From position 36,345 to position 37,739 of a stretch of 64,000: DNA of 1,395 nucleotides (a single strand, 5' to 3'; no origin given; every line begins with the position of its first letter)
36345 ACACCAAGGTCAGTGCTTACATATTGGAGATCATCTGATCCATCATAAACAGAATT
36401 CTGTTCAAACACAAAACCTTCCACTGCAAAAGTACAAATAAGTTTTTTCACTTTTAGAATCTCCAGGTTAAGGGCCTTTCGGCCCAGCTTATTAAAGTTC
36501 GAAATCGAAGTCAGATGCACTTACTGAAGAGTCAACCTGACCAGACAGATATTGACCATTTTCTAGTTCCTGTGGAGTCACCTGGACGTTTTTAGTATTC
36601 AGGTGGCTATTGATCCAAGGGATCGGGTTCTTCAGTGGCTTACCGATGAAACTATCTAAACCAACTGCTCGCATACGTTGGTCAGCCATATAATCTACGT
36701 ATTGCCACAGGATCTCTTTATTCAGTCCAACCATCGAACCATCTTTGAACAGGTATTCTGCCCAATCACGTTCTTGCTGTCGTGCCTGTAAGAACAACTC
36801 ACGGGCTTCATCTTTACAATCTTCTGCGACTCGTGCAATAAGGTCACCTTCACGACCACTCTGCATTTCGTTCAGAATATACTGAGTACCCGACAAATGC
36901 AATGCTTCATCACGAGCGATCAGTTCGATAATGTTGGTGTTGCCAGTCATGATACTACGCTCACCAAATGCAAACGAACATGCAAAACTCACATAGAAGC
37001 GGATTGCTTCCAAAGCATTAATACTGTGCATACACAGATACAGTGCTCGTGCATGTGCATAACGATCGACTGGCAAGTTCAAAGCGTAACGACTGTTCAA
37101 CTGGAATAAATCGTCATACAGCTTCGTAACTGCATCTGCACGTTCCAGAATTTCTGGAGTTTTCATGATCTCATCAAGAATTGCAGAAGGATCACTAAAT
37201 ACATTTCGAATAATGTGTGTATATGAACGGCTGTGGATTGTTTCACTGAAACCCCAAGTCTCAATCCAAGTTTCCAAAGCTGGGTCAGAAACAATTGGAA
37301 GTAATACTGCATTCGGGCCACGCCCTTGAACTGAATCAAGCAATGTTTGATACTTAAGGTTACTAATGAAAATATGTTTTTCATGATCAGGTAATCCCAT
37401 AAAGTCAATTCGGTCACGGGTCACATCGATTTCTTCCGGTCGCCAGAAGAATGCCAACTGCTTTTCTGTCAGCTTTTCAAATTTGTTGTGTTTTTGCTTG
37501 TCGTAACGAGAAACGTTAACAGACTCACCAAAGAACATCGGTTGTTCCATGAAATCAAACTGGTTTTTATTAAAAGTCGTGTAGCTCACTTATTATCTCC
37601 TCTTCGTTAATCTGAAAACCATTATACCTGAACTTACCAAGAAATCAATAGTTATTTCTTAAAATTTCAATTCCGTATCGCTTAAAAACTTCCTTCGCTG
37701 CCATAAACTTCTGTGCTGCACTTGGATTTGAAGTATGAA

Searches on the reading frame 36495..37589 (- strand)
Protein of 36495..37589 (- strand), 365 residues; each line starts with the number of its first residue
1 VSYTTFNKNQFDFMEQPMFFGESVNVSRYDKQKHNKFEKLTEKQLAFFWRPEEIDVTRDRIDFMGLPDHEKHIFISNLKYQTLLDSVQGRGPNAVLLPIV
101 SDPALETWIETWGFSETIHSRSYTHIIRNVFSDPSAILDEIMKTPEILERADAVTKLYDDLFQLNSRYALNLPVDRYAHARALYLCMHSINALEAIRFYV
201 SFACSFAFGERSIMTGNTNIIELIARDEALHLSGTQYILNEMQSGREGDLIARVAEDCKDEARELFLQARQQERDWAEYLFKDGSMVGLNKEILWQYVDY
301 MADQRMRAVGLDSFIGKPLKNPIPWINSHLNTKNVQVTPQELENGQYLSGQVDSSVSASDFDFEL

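Call 74: search_protein_families(library=phrogs, proteins=[window:36495-37589:-], max_evalue=0.00001)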
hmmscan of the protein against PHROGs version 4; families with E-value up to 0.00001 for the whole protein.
window:36495-37589:- (365 aa): 4 families
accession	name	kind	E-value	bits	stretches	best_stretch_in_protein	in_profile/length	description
phrog_86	-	DNA, RNA and nucleotide metabolism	1.4e-146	490.1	1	1-364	42-401/504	ribonucleoside diphosphate reductase small subunit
phrog_10582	-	DNA, RNA and nucleotide metabolism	1.9e-76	257.7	1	3-163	3-163/255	ribonucleotide reductase class Ia beta subunit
phrog_8368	-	DNA, RNA and nucleotide metabolism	2e-57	194.5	1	214-361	1-149/156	aerobic NDP reductase small subunit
phrog_24856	-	DNA, RNA and nucleotide metabolism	5.7e-08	33.7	1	31-148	12-131/195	ribonucleotide reductase class Ia beta subunit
